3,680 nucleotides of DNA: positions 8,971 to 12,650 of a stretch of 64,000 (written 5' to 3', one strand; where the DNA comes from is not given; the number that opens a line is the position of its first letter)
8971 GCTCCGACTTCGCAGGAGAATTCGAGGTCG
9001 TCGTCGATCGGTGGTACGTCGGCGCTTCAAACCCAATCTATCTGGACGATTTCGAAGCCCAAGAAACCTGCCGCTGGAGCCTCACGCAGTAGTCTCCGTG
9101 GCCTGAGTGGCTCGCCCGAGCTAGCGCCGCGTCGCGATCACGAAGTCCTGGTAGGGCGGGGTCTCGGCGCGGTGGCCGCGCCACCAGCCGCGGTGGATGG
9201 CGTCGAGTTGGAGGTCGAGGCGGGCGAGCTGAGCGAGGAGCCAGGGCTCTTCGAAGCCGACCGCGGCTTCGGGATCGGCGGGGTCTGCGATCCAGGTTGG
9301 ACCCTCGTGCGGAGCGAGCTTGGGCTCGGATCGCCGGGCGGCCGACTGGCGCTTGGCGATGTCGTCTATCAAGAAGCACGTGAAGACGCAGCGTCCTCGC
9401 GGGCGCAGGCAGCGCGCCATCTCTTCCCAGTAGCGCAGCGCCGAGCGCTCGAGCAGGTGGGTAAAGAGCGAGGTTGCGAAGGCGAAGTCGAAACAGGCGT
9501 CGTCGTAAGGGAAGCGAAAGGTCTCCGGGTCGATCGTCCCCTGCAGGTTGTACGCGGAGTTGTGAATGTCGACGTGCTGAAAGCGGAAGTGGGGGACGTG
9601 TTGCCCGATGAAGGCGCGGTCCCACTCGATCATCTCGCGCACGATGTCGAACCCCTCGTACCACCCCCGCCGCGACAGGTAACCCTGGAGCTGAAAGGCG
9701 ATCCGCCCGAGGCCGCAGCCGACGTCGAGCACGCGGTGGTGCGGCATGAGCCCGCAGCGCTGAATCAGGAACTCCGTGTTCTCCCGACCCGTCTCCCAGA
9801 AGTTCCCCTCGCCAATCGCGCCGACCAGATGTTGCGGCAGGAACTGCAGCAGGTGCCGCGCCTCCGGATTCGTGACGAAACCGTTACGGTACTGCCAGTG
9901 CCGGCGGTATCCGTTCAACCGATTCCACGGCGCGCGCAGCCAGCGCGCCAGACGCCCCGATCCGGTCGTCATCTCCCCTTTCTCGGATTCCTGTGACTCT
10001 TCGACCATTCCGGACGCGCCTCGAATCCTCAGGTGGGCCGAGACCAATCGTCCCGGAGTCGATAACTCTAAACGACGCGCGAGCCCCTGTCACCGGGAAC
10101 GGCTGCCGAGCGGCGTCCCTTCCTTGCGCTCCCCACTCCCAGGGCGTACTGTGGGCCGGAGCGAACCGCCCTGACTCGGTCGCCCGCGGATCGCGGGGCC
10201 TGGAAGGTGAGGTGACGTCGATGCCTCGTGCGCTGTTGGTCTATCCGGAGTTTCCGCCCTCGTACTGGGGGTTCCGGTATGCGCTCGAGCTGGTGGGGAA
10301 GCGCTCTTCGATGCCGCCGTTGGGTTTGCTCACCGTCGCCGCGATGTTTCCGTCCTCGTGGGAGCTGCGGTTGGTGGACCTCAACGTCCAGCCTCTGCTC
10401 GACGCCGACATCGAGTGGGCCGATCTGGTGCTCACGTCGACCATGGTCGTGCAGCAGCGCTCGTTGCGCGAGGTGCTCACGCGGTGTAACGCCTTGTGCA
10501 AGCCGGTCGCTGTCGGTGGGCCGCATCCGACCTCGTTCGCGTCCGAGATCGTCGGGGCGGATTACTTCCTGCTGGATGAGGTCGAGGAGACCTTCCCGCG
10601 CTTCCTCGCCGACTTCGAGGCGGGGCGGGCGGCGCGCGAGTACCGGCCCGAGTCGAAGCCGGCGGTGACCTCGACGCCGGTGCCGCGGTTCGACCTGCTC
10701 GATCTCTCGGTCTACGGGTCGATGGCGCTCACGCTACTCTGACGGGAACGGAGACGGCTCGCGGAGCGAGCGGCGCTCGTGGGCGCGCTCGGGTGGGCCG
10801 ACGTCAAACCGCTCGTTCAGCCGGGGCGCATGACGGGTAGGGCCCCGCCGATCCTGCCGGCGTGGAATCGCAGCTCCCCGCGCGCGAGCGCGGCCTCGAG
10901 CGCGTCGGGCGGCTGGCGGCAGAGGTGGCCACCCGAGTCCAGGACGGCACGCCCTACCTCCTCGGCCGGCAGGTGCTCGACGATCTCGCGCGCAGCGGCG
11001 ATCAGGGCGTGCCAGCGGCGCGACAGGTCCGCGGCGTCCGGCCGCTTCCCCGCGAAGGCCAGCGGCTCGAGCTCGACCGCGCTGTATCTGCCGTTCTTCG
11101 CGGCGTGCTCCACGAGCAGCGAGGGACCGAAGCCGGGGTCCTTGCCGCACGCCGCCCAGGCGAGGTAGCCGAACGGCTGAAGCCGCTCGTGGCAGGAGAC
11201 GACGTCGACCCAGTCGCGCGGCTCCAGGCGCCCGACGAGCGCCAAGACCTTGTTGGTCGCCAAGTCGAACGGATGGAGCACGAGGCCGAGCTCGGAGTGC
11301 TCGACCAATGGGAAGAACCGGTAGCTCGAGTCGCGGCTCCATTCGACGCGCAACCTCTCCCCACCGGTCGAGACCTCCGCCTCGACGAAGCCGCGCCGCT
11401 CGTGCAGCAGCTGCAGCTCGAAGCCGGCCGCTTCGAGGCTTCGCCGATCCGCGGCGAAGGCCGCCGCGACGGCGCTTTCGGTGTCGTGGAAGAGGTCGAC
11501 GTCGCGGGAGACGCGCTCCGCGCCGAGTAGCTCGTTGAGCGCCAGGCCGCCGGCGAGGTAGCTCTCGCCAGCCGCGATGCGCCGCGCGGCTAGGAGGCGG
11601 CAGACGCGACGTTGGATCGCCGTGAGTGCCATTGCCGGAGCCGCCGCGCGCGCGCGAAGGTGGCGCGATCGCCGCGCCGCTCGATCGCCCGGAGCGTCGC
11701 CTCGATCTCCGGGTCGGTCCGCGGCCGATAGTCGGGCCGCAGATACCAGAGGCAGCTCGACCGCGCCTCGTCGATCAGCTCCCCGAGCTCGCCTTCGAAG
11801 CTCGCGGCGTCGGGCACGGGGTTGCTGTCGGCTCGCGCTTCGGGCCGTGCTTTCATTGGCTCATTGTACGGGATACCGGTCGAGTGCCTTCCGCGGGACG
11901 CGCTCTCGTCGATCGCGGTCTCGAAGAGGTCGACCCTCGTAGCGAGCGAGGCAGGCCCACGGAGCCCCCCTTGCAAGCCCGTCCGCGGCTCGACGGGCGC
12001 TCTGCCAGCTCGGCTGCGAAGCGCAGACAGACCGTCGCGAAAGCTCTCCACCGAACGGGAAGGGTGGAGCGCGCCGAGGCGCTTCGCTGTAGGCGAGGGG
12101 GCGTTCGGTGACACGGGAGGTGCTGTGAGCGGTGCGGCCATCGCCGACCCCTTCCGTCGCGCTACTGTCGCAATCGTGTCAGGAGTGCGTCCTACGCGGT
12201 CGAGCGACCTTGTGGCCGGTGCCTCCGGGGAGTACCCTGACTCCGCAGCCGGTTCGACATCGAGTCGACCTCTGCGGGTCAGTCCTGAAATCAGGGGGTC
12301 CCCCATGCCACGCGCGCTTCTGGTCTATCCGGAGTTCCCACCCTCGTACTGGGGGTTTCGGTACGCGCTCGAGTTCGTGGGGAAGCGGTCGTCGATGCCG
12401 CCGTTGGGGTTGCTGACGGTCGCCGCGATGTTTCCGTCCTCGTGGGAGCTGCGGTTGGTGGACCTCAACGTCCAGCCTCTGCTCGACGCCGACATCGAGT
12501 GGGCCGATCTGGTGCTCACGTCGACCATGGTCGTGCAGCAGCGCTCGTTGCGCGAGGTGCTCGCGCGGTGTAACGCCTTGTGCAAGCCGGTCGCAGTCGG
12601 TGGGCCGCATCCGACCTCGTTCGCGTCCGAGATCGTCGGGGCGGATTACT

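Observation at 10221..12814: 510-nt mosaic duplication of the radical-SAM 5' end brackets an inserted nucleotidyltransferase (AbiEii-like) pair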

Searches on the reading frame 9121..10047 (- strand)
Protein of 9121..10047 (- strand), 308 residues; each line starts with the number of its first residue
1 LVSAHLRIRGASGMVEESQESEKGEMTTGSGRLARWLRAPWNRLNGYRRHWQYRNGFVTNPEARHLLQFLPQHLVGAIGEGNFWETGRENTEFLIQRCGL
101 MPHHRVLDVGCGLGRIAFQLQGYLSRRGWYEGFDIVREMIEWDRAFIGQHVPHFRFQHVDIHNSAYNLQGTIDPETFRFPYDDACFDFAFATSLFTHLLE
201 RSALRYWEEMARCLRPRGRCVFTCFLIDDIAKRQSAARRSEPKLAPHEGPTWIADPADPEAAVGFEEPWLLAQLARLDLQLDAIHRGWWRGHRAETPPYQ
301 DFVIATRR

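Call 4: search_protein_families(library=pfam, proteins=[window:9121-10047:-], max_evalue=0.01)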
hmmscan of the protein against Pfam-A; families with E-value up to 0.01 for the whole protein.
window:9121-10047:- (308 aa): 5 families
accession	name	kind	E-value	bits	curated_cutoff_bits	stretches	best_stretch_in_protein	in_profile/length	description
PF13649.12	Methyltransf_25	-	8.1e-12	46.1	27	1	106-218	1-97/97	Methyltransferase domain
PF08241.18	Methyltransf_11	-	2.4e-11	44.5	21.2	1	107-222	1-95/95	Methyltransferase domain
PF13847.12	Methyltransf_31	-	2.5e-09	37.4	27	1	103-223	4-110/145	Methyltransferase domain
PF13489.12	Methyltransf_23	-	4.9e-08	33.3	27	1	95-234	13-124/164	Methyltransferase domain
PF08242.18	Methyltransf_12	-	2.4e-07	31.8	30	1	107-220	1-98/98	Methyltransferase domain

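Call 6: search_protein_families(library=ncbifam, proteins=[window:9121-10047:-], max_evalue=0.01)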
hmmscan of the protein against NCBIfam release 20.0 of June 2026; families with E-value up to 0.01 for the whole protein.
window:9121-10047:- (308 aa): 16 families
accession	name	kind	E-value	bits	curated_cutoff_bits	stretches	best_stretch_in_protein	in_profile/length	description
NF045667.1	MTase_DVU1556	equivalog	8.4e-08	31.9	155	1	87-120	7-40/213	DVU_1556 family methyltransferase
NF047649.1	MTase_UXPK_star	exception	3.3e-05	23.1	460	1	100-223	75-182/283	methyltransferase/UXPK-star double selenoprotein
NF043040.1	corrin_prot_MT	hypoth_equivalog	3.9e-05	23.2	180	1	102-221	41-146/216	corrinoid protein-associated methyltransferase CpaM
NF000466.2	16S_rRNA_Rmt_gen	equivalog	4e-05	23.1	250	1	102-165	107-168/254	Rmt family 16S rRNA (guanine(1405)-N(7))-methyltransferase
NF040539.1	AST_met_ArsM_2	exception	5.2e-05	23.2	240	1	103-226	57-167/262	putative arsinothricin biosynthesis methyltransferase ArsM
NF001244.0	PRK00216.1-5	equivalog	0.00066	19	216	1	95-161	41-109/236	bifunctional demethylmenaquinone methyltransferase/2-methoxy-6-polyprenyl-1,4-benzoquinol methylase UbiE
NF038099.1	AsSugarArsM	exception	0.0008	18.7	400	1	99-233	55-178/321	arsenosugar biosynthesis arsenite methyltransferase ArsM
TIGR01934.1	MenG_MenH_UbiE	subfamily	0.00092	18.6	158.35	1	94-149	31-84/223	ubiquinone/menaquinone biosynthesis methyltransferase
NF041536.1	ArsM_DUF2284_UU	exception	0.0011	17.3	575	1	104-235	78-193/459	arsenite methyltransferase/DUF2284 domain selenoprotein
TIGR04345.1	ovoA_Cterm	equivalog_domain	0.0012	18.4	170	1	91-123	30-62/242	putative 4-mercaptohistidine N1-methyltransferase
NF007610.0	PRK10258.1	equivalog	0.002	17.5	342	0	87-233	27-149/251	malonyl-ACP O-methyltransferase BioC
NF041537.1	ArsM_AhpD_UU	exception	0.0032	16.3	510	1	101-224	75-182/345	arsenite methyltransferase/AhpD domain selenoprotein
TIGR02752.1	MenG_heptapren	equivalog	0.0034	16.9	419.85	1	103-221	46-148/231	demethylmenaquinone methyltransferase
NF041675.1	sarc_dimgly_tmase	equivalog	0.0037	17.2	550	0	177-225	126-172/278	sarcosine/dimethylglycine N-methyltransferase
NF045825.1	FAmtase_mtf2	equivalog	0.0042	16.3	400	0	104-231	60-168/248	fatty-acid O-methyltransferase Mtf2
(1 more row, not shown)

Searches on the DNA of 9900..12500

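Call 56: search_rna_families(source=window, start=9900, end=12500, threshold=evalue, max_evalue=1)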
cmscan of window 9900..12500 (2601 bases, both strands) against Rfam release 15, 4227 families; matches with E-value up to 1: 1.
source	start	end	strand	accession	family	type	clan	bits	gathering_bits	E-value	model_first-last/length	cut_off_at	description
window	11115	11145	+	RF03740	mir-921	Gene; miRNA;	-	20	80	0.94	1-56/56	no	mir-921 microRNA precursor family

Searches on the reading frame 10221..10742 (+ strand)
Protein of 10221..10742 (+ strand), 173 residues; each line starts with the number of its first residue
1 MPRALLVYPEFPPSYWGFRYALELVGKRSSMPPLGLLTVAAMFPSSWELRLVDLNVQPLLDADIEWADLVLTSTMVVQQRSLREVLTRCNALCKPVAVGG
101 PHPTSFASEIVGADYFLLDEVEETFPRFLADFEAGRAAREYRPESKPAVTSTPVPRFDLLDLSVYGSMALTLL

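Call 4: search_protein_families(library=pfam, proteins=[window:10221-10742:+], max_evalue=0.01)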
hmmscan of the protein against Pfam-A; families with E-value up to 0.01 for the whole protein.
window:10221-10742:+ (173 aa): 1 family
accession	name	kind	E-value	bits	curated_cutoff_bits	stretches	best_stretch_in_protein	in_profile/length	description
PF02310.24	B12-binding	-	9.3e-10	38.8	32.1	1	30-128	11-120/121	B12 binding domain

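Call 6: search_protein_families(library=ncbifam, proteins=[window:10221-10742:+], max_evalue=0.01)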
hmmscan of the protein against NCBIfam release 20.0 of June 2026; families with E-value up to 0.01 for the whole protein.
window:10221-10742:+ (173 aa): 1 family
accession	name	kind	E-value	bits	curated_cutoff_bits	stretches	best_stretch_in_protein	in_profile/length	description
TIGR04013.1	B12_SAM_MJ_1487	hypoth_equivalog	1.2e-06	27.7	251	1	68-142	45-121/382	TIGR04013 family B12-binding domain/radical SAM domain-containing protein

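Call 26: find_related_loci(query=window:10221-10730:+, collection=metagenome_contigs, flank=8000)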
Query window:10221-10730:+ (170 aa) in metagenome_contigs; peptide patterns used: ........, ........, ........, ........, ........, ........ (x = any residue, [..] = any of these).
262 stretches matched a pattern; 121 encode a relative of the query (tblastn E <= 1e-3); the best 80 are kept; 80 distinct loci.
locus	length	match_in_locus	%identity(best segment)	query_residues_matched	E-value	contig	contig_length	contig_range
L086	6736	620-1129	86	1-170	1e-98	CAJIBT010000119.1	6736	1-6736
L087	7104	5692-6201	88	1-170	1e-98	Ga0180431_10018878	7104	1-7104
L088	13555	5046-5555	87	1-170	2e-98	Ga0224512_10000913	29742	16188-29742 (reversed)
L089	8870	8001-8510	88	1-170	2e-97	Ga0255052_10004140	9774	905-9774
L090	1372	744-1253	86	1-170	3e-104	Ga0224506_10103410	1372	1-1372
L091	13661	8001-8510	88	1-170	4e-97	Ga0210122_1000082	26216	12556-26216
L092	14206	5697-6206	87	1-170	9e-97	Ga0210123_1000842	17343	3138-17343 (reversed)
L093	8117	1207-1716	86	1-170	3e-96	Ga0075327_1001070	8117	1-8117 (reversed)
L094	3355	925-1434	82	1-170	2e-95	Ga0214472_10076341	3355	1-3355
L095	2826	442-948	85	1-170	2e-95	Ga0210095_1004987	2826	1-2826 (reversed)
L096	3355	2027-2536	83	1-170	1e-94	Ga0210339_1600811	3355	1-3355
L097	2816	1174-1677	80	3-170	1e-91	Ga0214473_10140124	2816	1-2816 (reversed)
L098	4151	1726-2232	78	2-170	4e-88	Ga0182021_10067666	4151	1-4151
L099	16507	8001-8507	78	2-170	5e-88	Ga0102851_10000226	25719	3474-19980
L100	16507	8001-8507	76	2-170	1e-86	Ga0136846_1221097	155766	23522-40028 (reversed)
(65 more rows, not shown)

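Call 37: find_encoding_contigs(protein=window:10221-10742:+, flank=5000, max_places=6)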
Protein window:10221-10742:+ (173 aa): no gene with exactly this product is on record in the collection.
